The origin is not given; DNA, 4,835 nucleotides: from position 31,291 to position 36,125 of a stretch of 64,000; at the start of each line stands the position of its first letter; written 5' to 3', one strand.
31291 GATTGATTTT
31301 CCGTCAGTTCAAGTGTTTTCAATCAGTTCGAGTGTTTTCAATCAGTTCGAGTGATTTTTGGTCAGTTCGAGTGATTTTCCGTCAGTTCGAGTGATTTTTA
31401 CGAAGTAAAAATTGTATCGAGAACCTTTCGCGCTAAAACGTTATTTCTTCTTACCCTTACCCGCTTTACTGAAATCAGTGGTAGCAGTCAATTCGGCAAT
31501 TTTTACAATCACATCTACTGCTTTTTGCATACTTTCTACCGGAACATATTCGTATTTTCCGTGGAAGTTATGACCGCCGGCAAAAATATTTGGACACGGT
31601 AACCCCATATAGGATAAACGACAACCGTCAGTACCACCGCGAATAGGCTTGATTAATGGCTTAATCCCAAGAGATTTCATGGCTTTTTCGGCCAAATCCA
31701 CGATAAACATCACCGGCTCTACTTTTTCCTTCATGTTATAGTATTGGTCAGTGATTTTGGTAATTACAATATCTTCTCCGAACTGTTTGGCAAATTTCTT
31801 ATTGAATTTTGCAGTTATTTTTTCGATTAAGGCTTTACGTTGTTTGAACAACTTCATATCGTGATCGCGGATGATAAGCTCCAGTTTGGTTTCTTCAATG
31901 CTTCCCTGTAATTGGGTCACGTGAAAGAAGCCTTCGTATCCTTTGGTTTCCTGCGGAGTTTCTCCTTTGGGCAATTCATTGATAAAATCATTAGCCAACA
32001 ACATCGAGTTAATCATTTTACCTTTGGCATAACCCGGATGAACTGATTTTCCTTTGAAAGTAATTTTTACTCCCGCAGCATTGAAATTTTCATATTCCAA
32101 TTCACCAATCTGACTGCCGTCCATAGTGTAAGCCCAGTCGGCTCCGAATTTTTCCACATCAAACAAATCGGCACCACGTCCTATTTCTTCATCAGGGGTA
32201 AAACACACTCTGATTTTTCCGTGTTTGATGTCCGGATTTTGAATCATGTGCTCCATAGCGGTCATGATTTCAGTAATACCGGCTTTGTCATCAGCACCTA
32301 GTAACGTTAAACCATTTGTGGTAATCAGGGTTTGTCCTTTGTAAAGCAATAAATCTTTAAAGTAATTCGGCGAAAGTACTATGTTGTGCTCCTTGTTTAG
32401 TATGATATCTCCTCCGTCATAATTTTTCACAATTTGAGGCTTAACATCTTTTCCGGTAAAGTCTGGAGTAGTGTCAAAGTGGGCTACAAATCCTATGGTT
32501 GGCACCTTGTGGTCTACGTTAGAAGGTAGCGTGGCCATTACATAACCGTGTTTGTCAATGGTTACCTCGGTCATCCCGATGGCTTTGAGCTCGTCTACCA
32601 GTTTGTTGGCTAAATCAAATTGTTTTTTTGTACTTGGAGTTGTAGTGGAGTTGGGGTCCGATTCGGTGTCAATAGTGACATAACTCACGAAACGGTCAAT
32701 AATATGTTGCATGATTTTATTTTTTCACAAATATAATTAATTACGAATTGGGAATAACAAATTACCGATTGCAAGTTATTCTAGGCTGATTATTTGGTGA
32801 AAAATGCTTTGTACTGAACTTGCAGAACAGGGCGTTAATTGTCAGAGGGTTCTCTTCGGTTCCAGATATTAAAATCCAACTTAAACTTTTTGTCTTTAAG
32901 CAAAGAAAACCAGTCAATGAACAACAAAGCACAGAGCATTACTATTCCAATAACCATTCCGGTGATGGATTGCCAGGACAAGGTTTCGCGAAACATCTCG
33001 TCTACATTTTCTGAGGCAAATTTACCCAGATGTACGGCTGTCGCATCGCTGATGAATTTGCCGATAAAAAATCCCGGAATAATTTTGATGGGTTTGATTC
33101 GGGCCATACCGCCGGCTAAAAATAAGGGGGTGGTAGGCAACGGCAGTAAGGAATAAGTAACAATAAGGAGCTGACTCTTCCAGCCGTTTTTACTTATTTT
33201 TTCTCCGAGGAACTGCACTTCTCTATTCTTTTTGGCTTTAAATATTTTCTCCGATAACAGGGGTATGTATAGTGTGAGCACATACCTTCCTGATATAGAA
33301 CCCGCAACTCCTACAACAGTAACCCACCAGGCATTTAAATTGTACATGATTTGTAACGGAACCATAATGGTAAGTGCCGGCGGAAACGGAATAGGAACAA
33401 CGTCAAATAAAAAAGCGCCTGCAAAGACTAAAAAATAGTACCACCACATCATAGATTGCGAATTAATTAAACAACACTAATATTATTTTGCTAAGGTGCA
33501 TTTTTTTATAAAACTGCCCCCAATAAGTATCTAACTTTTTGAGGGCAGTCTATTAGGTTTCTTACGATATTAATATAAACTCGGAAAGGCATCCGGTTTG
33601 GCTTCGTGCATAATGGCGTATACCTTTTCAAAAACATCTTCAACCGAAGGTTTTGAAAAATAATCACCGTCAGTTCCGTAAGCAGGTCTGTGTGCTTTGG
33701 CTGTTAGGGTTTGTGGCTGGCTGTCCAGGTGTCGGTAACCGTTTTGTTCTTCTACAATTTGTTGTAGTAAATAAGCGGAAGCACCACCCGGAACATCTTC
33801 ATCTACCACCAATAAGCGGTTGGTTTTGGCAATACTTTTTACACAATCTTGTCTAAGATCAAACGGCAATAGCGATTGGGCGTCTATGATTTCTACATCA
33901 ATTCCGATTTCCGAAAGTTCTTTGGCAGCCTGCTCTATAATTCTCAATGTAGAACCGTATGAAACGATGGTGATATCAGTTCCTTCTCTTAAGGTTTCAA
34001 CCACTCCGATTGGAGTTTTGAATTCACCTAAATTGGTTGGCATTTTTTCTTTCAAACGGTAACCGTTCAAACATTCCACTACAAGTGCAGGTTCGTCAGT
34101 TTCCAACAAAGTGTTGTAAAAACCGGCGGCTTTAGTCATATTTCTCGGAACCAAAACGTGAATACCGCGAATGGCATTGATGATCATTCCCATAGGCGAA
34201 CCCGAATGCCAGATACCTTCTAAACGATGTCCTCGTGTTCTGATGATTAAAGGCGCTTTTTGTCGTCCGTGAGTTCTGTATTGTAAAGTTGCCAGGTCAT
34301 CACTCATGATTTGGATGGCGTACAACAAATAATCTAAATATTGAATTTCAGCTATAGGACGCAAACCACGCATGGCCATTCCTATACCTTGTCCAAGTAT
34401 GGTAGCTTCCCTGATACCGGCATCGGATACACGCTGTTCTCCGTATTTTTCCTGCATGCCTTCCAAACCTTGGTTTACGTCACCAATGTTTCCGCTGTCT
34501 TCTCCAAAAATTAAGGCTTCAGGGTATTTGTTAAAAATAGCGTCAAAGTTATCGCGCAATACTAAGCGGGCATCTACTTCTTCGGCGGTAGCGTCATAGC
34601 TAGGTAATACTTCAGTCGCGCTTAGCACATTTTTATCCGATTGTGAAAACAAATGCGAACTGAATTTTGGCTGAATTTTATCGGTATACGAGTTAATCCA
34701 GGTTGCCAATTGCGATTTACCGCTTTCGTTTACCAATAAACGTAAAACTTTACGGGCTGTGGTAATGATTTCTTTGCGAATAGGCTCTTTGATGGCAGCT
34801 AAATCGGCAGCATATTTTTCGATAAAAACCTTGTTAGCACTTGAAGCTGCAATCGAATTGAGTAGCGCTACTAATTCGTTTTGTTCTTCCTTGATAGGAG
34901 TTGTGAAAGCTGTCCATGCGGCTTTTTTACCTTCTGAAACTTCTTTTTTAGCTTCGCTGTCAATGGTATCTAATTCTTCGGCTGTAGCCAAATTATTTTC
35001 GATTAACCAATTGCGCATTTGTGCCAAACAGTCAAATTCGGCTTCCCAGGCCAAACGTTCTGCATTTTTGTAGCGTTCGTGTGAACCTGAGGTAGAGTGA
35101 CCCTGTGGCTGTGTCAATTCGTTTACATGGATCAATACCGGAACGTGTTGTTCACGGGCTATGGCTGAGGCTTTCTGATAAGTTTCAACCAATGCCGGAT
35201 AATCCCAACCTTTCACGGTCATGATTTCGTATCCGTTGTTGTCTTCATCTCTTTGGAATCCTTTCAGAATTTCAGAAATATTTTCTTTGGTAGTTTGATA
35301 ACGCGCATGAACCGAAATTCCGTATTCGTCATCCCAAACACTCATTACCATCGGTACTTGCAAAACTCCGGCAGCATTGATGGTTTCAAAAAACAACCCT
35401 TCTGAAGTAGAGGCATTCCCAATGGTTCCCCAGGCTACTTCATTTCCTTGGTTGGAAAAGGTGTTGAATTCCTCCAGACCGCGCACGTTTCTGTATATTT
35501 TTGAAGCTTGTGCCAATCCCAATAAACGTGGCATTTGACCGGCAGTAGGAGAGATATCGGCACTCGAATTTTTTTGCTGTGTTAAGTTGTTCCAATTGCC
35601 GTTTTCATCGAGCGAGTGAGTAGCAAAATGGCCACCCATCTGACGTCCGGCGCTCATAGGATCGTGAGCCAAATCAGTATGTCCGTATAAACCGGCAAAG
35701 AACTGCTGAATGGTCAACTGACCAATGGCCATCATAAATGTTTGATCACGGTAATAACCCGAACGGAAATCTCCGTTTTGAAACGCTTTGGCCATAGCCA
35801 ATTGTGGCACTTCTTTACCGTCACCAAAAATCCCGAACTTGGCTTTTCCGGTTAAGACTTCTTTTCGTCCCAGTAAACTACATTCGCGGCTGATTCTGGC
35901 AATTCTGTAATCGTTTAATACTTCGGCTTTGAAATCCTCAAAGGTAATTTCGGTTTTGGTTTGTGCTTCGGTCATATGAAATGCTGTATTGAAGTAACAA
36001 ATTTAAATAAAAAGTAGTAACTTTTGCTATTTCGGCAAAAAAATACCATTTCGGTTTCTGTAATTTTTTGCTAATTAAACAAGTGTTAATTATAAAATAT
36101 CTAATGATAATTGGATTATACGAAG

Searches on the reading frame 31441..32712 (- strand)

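Call 68: search_protein_families(library=pfam, proteins=[window:31441-32712:-], max_evalue=0.001)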
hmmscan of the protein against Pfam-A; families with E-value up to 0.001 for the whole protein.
window:31441-32712:- (423 aa): 2 families
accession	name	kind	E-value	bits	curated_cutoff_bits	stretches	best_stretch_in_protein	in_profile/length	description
PF07687.19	M20_dimer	-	4.3e-16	59.2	21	1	207-308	1-104/107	Peptidase dimerisation domain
PF01546.33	Peptidase_M20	-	2.7e-14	54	24.6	1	140-407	34-205/206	Peptidase family M20/M25/M40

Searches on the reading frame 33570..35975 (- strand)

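Call 4: search_protein_families(library=pfam, proteins=[window:33570-35975:-], max_evalue=0.1)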
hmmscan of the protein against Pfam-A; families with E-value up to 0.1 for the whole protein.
window:33570-35975:- (801 aa): 7 families
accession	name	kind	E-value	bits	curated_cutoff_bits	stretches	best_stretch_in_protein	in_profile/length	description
PF00676.26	E1_dh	-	1.1e-29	103.8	22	1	42-353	20-291/300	Dehydrogenase E1 component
PF02780.25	Transketolase_C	-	2e-21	76.6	25.9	1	657-761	1-103/124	Transketolase, C-terminal domain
PF02779.29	Transket_pyr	-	1.1e-16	61.4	27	1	466-634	2-167/174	Transketolase, pyrimidine binding domain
PF17147.9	PFOR_II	-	0.002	18.9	27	1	667-741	2-75/102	Pyruvate:ferredoxin oxidoreductase core domain II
PF22613.1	Transketolase_C_1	-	0.008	16.8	27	1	664-709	10-55/113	Transketolase-like TK C-terminal domain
PF00456.26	Transketolase_N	-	0.038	13.4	22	1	154-369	124-322/334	Transketolase, thiamine diphosphate binding domain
PF25432.1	FF_PRPF40A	-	0.083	13.2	27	0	8-30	22-44/60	PRPF40A-like, FF domain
